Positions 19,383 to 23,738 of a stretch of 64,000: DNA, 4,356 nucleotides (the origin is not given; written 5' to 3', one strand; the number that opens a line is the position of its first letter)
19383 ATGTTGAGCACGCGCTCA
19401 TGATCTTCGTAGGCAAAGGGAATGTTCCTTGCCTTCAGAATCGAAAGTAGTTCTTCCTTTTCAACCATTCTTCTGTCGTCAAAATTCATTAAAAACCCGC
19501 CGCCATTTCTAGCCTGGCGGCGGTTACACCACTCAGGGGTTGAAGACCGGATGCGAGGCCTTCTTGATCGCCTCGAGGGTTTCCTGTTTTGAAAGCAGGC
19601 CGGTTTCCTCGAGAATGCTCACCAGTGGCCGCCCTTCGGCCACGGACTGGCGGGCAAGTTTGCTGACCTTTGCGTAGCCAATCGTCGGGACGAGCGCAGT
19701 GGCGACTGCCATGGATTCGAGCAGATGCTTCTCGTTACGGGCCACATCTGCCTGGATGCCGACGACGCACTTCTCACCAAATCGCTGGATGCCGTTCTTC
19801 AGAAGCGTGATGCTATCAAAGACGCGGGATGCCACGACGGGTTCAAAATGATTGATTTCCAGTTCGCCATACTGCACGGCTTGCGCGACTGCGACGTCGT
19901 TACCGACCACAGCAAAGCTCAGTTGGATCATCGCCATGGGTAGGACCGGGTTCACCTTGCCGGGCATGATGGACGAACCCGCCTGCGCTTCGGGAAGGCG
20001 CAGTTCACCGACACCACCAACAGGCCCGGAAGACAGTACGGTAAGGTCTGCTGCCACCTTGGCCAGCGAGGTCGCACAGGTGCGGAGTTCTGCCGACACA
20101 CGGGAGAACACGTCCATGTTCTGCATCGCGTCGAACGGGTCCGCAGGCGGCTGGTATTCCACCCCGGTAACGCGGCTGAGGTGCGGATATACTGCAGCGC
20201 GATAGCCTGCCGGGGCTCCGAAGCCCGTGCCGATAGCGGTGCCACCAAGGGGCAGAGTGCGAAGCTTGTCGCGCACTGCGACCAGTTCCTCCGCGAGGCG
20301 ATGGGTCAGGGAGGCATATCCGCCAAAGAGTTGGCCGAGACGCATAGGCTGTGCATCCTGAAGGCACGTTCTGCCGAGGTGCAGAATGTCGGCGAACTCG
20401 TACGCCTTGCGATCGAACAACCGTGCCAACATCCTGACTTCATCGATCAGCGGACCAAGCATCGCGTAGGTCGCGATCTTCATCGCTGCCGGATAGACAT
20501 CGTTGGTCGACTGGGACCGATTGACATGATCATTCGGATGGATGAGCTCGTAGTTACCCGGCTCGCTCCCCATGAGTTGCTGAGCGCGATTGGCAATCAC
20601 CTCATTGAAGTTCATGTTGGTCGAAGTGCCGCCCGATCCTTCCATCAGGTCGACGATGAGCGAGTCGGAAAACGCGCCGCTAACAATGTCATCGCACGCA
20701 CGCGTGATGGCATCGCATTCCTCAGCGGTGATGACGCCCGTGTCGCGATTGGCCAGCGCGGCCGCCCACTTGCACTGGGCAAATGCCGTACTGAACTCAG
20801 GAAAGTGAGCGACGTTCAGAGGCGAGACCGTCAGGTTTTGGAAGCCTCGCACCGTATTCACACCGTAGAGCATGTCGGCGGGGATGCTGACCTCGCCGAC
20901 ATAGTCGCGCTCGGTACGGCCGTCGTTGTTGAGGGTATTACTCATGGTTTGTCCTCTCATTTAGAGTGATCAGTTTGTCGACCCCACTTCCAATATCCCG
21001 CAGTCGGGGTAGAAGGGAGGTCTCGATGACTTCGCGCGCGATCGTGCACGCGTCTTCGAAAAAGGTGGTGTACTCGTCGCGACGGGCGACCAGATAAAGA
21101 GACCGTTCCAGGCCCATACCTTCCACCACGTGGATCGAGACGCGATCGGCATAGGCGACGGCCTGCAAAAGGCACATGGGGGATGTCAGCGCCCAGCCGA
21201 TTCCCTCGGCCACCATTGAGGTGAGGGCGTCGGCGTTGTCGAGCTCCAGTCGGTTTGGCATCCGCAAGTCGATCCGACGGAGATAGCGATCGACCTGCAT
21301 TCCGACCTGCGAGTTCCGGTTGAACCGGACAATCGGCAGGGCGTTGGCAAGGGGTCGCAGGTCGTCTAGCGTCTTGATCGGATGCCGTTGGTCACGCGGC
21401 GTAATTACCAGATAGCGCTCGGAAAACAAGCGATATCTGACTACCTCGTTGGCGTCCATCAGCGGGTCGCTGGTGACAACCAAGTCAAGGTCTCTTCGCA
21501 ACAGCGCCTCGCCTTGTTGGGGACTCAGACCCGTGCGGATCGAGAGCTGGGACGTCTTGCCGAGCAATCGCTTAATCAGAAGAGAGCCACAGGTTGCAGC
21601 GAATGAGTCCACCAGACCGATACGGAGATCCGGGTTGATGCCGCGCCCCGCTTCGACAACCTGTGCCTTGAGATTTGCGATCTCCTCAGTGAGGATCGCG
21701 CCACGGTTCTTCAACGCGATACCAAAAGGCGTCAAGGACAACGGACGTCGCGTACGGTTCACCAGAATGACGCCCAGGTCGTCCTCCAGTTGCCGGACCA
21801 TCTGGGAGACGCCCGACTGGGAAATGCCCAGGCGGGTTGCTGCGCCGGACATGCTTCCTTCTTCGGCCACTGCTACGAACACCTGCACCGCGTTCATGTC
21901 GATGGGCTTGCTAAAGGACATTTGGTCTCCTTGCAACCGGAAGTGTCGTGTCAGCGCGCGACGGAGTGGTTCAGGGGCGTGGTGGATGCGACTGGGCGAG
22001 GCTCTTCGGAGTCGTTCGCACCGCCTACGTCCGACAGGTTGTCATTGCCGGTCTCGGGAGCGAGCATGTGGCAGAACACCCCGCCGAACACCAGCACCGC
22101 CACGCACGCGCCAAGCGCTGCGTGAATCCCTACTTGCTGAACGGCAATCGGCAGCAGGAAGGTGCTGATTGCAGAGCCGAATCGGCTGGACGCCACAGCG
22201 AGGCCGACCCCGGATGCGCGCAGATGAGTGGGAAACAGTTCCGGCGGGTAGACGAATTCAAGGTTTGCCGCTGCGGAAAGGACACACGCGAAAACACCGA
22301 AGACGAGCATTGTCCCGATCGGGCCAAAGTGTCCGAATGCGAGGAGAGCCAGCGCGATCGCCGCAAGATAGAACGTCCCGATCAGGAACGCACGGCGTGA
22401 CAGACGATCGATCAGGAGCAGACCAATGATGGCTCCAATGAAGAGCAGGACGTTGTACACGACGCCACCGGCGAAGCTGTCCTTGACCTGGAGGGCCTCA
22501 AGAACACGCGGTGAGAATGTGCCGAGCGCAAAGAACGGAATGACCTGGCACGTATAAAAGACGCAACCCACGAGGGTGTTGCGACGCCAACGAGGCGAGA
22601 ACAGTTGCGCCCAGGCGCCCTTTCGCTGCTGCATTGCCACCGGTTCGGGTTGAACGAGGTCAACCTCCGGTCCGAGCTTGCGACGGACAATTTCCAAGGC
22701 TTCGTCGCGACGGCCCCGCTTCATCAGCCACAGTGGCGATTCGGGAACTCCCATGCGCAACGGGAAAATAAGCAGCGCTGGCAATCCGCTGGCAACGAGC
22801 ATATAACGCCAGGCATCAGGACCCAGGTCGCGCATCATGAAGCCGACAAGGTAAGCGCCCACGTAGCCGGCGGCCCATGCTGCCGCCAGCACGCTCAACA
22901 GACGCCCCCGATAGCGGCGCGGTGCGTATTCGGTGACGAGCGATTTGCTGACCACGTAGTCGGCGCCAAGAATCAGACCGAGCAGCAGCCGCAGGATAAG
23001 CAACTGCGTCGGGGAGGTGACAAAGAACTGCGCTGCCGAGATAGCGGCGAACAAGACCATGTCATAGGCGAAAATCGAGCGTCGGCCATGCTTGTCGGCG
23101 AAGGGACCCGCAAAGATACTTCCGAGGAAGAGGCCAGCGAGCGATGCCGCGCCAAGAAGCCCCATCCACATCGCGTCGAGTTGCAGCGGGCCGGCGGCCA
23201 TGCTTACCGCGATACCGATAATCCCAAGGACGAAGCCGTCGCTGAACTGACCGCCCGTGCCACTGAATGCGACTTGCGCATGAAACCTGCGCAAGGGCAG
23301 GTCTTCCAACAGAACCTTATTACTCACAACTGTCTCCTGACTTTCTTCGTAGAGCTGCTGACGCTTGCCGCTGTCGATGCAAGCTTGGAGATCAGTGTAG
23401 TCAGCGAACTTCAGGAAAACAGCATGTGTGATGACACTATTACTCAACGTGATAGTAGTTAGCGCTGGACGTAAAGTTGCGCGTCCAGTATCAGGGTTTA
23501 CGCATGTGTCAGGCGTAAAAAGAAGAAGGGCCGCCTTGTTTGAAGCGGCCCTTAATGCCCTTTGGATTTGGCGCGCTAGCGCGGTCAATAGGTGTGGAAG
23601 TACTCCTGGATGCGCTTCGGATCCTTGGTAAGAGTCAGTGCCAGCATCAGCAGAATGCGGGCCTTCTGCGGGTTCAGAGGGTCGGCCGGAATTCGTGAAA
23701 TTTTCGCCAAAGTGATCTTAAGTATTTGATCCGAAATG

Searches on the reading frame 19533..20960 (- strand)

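Call 12: search_protein_families(library=ncbifam, proteins=[window:19533-20960:-], max_evalue=0.00001)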
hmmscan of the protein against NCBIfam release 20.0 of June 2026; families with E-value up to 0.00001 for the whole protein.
window:19533-20960:- (475 aa): 12 families
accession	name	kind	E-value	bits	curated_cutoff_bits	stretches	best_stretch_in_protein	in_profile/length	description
NF008909.0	PRK12273.1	subfamily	4.5e-163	543.5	510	1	12-467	3-458/474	aspartate ammonia-lyase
TIGR00839.1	aspA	equivalog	9.6e-139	463.3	681.2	1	15-465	1-450/468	aspartate ammonia-lyase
TIGR00979.1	fumC_II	equivalog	4.9e-120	401.4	664.75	1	15-461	2-447/458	class II fumarate hydratase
NF011092.0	PRK14515.1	subfamily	6.9e-117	391.2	876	1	10-465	7-459/479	aspartate ammonia-lyase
NF009089.0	PRK12425.1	equivalog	7.3e-91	305.3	840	1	15-460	3-447/464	class II fumarate hydratase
TIGR02426.1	protocat_pcaB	equivalog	7.6e-16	58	355.75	1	148-354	95-291/338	3-carboxy-cis,cis-muconate cycloisomerase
NF006554.0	PRK09053.1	equivalog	4e-15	55.6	595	1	152-467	109-426/453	3-carboxy-cis,cis-muconate cycloisomerase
TIGR00838.1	argH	equivalog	1.4e-12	47.4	279.5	1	145-392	100-338/455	argininosuccinate lyase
NF002563.0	PRK02186.1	subfamily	8.5e-11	40.8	625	1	146-423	510-778/890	argininosuccinate lyase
TIGR00928.1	purB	equivalog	3.8e-10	39.1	326.2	1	154-339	99-278/436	adenylosuccinate lyase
NF052556.1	NtrsucLyaStm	equivalog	1.2e-09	37.6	650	1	144-351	110-320/466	nitrosuccinate lyase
NF052535.1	CoM_syn_XcbC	exception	1e-07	31.1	575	1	159-363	118-313/495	2-phosphosulfolactate phosphatase XcbC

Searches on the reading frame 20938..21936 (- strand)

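Call 12: search_protein_families(library=ncbifam, proteins=[window:20938-21936:-], max_evalue=0.00001)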
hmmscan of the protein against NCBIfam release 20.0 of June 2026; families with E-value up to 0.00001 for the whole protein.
window:20938-21936:- (332 aa): 48 families (the best 25 are shown)
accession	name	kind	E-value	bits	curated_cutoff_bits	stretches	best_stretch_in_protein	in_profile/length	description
NF040786.1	LysR_Sec_metab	equivalog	5.7e-25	87.9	250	1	12-288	1-281/298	selenium metabolism-associated LysR family transcriptional regulator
NF047711.1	PutUtilRegPtrR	equivalog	2.2e-22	79.5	400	1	13-292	2-274/283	putrescine utilization regulator PtrR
NF008416.0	PRK11242.1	equivalog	7.4e-22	78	277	1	17-292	6-278/300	transcriptional regulator CynR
TIGR03339.1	phn_lysR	subfamily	8.1e-19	67.9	341.1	1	18-253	3-235/279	aminoethylphosphonate catabolism associated LysR family transcriptional regulator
NF007439.0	PRK09986.1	equivalog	7.5e-18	64.9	290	1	11-252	6-250/296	LysR family transcriptional regulator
NF053705.1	TransRegGltCGpos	equivalog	1.8e-17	63.5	350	1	15-285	4-273/300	glutamate biosynthesis transcriptional regulator GltC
NF002964.0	PRK03635.1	subfamily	5e-17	61.9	197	1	12-77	3-67/297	ArgP/LysG family DNA-binding transcriptional regulator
TIGR03298.1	argP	subfamily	9.2e-17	61.1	273.55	1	12-78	1-66/292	ArgP/LysG family DNA-binding transcriptional regulator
NF007385.0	PRK09906.1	equivalog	9.4e-17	61.1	356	1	17-192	6-179/296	DNA-binding transcriptional regulator HcaR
NF045990.1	TransRegCbbRRhodb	equivalog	9.4e-17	61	450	1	13-291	7-286/304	LysR family regulator CbbR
NF045775.1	acetoin_reg_AlsR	exception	4.4e-16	59.2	430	1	15-250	4-241/290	acetoin biosynthesis transcriptional regulator AlsR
NF047520.1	trans_act_CidR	equivalog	1.1e-15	57.7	415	1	13-292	2-279/292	cidABC operon transcriptional activator CidR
NF009888.0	PRK13348.1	subfamily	1.3e-15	57.2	297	1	12-281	3-268/302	HTH-type transcriptional regulator ArgP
NF008722.0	PRK11716.1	equivalog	2.2e-15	56.4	246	1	12-268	1-257/293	HTH-type transcriptional activator IlvY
TIGR02424.1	TF_pcaQ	equivalog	7.2e-15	54.7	303.8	1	14-225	5-218/300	pca operon transcription factor PcaQ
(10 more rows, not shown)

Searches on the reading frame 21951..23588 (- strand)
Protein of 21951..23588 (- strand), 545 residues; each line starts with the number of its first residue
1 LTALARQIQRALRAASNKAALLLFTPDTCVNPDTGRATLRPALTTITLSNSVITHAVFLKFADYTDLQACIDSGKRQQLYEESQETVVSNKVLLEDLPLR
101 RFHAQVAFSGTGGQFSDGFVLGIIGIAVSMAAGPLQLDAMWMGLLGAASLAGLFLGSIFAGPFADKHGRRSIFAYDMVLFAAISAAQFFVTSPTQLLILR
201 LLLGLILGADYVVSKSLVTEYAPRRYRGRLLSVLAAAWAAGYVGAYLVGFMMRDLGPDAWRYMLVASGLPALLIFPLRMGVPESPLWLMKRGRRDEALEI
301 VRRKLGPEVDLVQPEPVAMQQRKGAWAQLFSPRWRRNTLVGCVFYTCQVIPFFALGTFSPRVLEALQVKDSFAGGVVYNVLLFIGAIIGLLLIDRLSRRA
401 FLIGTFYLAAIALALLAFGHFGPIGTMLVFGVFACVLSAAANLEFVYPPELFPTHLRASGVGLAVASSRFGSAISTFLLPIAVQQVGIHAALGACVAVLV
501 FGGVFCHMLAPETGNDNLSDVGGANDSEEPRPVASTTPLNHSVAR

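Call 12: search_protein_families(library=ncbifam, proteins=[window:21951-23588:-], max_evalue=0.00001)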
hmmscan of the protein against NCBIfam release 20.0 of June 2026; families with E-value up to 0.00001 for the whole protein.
window:21951-23588:- (545 aa): 24 families
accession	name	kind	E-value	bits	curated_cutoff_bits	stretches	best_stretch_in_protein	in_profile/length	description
TIGR00895.1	2A0115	subfamily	5.1e-53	180.4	418.55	1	96-478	8-393/398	aromatic acid/H+ symport family MFS transporter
TIGR00898.1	2A0119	subfamily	8.3e-44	150.2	550.75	1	144-519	130-504/506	cation transport protein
TIGR00879.1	SP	subfamily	3e-38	131.7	237.8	1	139-519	98-508/510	sugar porter family MFS transporter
NF052357.1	GlucTporGlcPStph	equivalog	1.3e-30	106.6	750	1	108-520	10-432/445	glucose transporter GlcP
NF008586.0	PRK11551.1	equivalog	2.6e-29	102.4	410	1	117-510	27-396/406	3-(3-hydroxy-phenyl)propionate transporter MhpT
NF053517.1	HbztTptrPcaK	equivalog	6.5e-25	88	770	1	93-477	7-395/437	4-hydroxybenzoate transporter PcaK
NF007484.0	PRK10077.1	equivalog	5.9e-21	74.8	608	1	134-506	49-453/480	D-xylose transporter XylE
TIGR00891.1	2A0112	subfamily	8.7e-21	74.4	552.9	1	115-498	22-400/405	sialate:H+ symport family MFS transporter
TIGR00883.1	2A0106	subfamily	1e-19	70.9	443.45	1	119-475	10-375/400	metabolite/H+ symporter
TIGR00893.1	2A0114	subfamily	7.8e-17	61.3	395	1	124-505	13-393/399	D-galactonate transporter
TIGR00887.1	2A0109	equivalog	5e-16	58.7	610.3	2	389-521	355-499/502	phosphate:H+ symporter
TIGR01299.1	synapt_SV2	subfamily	2.6e-15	55.4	637.3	1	82-302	144-375/742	synaptic vesicle protein SV2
TIGR00881.1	2A0104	subfamily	2.1e-14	53.4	407.75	1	136-266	26-157/379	phosphoglycerate transporter protein PgtP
NF003024.0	PRK03893.1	subfamily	1.7e-13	50.2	604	1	113-296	29-210/497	sialate:H+ symport family MFS transporter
NF007927.0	PRK10642.1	equivalog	1e-12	47.6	544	1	155-481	81-409/500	glycine betaine/L-proline transporter ProP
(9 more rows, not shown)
